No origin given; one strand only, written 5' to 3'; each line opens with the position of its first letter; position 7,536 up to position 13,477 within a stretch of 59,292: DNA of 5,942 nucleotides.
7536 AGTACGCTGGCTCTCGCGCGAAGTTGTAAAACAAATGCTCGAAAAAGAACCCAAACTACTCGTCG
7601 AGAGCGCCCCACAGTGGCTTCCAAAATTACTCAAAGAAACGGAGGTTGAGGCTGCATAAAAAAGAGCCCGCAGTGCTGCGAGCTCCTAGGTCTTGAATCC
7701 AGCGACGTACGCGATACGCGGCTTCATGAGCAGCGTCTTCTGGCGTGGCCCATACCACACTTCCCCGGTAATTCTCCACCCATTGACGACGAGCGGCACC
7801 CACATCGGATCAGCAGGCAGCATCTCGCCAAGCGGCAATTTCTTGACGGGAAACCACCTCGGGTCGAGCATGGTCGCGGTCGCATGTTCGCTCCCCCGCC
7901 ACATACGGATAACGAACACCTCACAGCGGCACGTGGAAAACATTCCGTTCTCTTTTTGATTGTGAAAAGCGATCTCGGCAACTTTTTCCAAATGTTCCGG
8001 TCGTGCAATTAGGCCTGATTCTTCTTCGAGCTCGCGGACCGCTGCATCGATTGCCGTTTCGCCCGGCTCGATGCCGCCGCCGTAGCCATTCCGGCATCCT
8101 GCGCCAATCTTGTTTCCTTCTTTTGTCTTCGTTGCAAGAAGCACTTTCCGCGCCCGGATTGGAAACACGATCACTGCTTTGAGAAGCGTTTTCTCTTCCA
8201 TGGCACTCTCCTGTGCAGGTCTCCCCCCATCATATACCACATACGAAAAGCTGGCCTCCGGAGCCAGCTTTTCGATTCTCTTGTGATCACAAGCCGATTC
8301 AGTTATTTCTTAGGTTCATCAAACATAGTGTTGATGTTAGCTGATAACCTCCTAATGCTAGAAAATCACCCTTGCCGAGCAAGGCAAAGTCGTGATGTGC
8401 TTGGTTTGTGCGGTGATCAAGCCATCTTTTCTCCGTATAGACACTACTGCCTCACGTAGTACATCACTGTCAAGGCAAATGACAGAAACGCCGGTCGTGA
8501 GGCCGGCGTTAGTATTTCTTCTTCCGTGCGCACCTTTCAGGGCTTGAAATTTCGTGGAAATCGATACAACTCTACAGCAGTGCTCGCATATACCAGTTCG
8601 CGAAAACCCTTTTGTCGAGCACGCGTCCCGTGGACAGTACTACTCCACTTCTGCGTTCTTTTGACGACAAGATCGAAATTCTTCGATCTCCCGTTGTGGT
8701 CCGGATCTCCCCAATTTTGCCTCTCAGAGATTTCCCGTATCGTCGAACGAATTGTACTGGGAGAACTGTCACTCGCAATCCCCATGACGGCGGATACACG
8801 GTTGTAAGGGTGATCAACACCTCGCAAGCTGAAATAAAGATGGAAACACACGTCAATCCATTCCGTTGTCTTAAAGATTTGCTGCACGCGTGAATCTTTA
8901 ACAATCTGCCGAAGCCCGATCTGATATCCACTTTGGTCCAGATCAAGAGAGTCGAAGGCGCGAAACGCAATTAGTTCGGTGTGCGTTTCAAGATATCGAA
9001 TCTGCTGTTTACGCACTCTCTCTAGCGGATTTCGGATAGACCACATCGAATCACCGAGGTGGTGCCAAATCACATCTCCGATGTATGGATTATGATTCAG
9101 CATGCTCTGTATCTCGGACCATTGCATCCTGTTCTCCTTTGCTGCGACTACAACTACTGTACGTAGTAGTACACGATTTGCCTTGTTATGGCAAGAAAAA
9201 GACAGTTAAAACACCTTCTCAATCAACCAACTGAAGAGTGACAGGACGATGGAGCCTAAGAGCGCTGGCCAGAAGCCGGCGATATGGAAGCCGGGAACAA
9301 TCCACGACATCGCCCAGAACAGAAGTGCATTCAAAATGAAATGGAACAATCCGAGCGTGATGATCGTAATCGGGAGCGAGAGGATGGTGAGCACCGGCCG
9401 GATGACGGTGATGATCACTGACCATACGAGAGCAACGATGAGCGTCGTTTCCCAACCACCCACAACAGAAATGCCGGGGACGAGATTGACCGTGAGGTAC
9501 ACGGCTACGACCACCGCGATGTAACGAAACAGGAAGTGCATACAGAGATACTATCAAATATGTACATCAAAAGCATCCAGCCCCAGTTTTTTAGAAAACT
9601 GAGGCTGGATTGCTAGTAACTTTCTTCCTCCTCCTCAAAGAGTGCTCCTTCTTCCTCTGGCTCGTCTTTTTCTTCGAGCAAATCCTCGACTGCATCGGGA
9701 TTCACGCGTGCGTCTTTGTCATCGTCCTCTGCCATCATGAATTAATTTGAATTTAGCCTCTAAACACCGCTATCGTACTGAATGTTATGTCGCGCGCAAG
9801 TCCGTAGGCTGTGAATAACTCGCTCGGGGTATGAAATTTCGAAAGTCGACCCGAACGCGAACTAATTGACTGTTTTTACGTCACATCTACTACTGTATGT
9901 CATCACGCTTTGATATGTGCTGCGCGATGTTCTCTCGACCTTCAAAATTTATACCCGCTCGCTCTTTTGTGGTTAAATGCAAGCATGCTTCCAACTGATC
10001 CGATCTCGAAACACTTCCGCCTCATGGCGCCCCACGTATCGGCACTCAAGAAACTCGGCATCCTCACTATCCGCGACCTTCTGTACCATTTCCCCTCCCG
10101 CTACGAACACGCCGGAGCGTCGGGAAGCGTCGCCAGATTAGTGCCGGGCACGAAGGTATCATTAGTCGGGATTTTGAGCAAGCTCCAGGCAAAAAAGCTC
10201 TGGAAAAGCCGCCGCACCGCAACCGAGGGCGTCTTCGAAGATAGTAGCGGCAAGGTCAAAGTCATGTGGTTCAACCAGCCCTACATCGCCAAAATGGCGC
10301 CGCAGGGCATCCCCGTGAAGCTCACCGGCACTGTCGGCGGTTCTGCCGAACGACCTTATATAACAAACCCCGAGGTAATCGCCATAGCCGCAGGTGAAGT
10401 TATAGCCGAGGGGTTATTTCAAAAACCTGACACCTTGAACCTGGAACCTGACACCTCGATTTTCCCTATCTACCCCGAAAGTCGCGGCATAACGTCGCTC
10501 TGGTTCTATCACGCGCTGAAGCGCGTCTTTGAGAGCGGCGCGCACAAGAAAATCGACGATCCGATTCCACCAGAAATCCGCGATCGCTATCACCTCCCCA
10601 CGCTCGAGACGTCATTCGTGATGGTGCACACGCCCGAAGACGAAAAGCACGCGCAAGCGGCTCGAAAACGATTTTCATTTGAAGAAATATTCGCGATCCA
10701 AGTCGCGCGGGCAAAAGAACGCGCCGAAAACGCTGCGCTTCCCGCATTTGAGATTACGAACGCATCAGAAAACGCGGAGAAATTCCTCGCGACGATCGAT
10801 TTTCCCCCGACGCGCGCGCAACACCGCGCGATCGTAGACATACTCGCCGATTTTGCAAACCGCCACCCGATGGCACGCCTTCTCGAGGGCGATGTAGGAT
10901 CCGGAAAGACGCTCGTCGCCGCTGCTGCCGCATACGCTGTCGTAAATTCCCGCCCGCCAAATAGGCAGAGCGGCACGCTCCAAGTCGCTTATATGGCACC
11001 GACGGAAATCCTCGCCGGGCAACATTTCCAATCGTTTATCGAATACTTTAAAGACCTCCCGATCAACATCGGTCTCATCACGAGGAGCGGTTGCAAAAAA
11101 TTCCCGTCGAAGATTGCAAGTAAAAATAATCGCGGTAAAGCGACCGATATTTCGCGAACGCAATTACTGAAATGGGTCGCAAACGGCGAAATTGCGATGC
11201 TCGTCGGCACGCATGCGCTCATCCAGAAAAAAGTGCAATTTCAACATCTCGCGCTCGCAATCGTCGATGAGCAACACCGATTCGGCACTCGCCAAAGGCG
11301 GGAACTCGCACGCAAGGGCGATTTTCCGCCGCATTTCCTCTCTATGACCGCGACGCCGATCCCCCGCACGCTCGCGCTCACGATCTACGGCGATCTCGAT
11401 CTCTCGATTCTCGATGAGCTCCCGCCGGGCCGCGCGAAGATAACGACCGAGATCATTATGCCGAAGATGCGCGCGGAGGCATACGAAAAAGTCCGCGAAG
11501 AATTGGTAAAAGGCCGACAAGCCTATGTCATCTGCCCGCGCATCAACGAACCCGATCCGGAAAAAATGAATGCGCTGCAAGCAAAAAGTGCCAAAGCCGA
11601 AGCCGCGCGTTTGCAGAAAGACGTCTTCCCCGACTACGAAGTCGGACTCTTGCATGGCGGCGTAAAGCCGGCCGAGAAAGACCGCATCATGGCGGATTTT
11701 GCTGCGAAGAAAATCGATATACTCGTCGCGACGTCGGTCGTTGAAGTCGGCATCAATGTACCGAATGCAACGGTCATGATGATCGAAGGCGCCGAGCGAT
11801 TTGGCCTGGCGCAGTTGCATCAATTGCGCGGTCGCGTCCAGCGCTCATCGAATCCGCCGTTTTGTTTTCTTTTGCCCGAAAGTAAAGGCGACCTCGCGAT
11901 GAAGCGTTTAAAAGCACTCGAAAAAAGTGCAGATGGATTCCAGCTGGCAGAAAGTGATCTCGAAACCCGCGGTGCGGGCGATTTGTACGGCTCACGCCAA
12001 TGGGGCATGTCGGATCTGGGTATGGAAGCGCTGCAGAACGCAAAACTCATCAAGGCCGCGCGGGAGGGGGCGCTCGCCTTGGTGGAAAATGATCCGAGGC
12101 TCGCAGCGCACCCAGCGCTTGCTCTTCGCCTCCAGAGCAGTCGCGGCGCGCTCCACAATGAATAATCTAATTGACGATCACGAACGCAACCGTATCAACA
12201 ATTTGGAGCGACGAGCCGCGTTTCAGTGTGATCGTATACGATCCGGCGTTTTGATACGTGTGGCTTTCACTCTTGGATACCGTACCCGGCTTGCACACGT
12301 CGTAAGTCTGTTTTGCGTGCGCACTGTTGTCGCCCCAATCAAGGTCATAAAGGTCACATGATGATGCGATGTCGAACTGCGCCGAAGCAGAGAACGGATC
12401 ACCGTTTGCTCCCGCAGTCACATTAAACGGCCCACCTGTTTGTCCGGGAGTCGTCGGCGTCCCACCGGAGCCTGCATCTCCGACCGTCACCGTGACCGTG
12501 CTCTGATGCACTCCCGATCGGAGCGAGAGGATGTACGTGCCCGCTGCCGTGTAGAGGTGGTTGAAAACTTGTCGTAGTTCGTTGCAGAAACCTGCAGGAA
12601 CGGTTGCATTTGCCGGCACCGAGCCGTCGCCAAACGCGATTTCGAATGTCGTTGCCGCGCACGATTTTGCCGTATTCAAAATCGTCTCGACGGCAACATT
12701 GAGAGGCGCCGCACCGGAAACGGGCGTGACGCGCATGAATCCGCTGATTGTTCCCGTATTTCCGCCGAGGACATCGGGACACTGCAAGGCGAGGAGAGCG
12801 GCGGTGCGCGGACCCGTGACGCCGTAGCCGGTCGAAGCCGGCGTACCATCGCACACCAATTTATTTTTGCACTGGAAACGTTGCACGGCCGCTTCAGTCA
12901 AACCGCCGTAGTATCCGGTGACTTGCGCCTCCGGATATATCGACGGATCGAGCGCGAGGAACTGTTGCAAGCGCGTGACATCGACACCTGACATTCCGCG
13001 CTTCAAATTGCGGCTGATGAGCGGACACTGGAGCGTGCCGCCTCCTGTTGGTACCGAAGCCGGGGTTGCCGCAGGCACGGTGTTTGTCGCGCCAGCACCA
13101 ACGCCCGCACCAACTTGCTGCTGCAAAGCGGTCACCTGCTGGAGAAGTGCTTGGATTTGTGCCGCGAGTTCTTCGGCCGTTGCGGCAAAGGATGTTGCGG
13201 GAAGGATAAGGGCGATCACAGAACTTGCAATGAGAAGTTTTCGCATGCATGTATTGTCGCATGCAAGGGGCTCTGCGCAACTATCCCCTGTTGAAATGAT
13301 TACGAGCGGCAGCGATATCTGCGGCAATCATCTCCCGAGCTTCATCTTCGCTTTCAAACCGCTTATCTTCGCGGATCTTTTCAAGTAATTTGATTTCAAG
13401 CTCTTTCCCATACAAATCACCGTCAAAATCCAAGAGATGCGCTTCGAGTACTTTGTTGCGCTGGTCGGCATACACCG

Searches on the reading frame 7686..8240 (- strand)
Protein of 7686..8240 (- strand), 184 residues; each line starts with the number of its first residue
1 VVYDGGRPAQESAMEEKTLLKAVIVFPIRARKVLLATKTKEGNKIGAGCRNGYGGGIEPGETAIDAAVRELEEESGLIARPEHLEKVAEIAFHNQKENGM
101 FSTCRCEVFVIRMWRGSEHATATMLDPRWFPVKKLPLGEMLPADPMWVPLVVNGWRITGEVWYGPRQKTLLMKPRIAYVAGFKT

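Call 67: search_protein_families(library=pfam, proteins=[window:7686-8240:-], max_evalue=0.0001)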
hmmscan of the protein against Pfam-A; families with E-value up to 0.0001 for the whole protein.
window:7686-8240:- (184 aa): 1 family
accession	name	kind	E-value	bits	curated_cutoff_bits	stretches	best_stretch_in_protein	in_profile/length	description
PF00293.34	NUDIX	-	4.8e-13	49.7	21.1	1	21-144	4-127/134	NUDIX domain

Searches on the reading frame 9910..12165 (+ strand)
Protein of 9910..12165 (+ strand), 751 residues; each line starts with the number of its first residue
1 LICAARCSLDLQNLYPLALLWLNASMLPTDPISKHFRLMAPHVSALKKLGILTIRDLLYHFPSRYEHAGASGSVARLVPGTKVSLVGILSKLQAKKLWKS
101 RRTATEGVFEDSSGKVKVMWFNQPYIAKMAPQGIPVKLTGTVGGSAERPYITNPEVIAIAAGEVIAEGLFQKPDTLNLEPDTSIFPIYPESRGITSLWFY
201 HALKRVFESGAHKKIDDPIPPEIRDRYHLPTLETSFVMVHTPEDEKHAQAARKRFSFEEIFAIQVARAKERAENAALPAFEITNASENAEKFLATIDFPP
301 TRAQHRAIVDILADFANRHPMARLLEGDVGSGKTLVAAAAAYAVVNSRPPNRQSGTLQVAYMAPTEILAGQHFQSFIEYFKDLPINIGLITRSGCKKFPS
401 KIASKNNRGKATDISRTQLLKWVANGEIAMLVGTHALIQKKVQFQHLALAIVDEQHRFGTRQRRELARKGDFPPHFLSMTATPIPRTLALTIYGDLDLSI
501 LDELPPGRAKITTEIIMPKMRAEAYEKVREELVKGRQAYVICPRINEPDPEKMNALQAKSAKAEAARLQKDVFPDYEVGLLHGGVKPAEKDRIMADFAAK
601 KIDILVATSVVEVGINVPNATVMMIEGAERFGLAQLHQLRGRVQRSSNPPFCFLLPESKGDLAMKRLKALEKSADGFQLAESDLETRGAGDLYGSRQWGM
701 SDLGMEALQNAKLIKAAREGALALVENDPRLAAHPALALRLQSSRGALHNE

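Call 46: search_protein_families(library=pfam, proteins=[window:9910-12165:+], max_evalue=0.0001)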
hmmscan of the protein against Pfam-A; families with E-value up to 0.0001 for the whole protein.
window:9910-12165:+ (751 aa): 5 families
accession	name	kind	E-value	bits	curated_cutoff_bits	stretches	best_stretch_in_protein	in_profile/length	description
PF00270.35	DEAD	-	1.1e-18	68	26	1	301-488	1-164/167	DEAD/DEAH box helicase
PF00271.37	Helicase_C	-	9.5e-18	64.9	23.5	1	526-646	4-109/110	Helicase conserved C-terminal domain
PF17191.10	RecG_wedge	-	4.4e-14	52.8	23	1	45-160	15-129/162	RecG wedge domain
PF04851.21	ResIII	-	2.7e-10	40.8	22.5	1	300-483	4-162/164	Type III restriction enzyme, res subunit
PF19833.4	RecG_dom3_C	-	7.8e-09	35.9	26.8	1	674-733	2-63/87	ATP-dependent DNA helicase RecG, domain 3, C-terminal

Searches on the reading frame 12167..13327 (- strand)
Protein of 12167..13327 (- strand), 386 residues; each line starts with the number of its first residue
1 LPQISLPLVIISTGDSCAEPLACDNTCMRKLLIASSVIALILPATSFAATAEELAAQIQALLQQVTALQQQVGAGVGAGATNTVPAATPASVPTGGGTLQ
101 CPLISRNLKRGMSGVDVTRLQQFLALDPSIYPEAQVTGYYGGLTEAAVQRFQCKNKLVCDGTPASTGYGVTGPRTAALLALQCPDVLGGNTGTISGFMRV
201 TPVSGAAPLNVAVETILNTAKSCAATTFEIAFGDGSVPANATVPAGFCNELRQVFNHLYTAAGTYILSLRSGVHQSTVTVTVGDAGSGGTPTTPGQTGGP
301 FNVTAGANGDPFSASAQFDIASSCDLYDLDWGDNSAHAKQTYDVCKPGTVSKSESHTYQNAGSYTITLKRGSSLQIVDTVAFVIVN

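Call 46: search_protein_families(library=pfam, proteins=[window:12167-13327:-], max_evalue=0.0001)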
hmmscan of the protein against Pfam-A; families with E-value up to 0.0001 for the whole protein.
window:12167-13327:- (386 aa): 3 families
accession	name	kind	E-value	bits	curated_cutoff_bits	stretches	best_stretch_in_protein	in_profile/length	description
PF18911.6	PKD_4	-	2e-06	28.2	27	0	207-270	16-67/85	PKD domain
PF00801.26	PKD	-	2.3e-06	27.9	23.5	0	203-270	9-64/80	PKD domain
PF01471.23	PG_binding_1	-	1.1e-05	26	23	1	114-161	2-47/57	Putative peptidoglycan binding domain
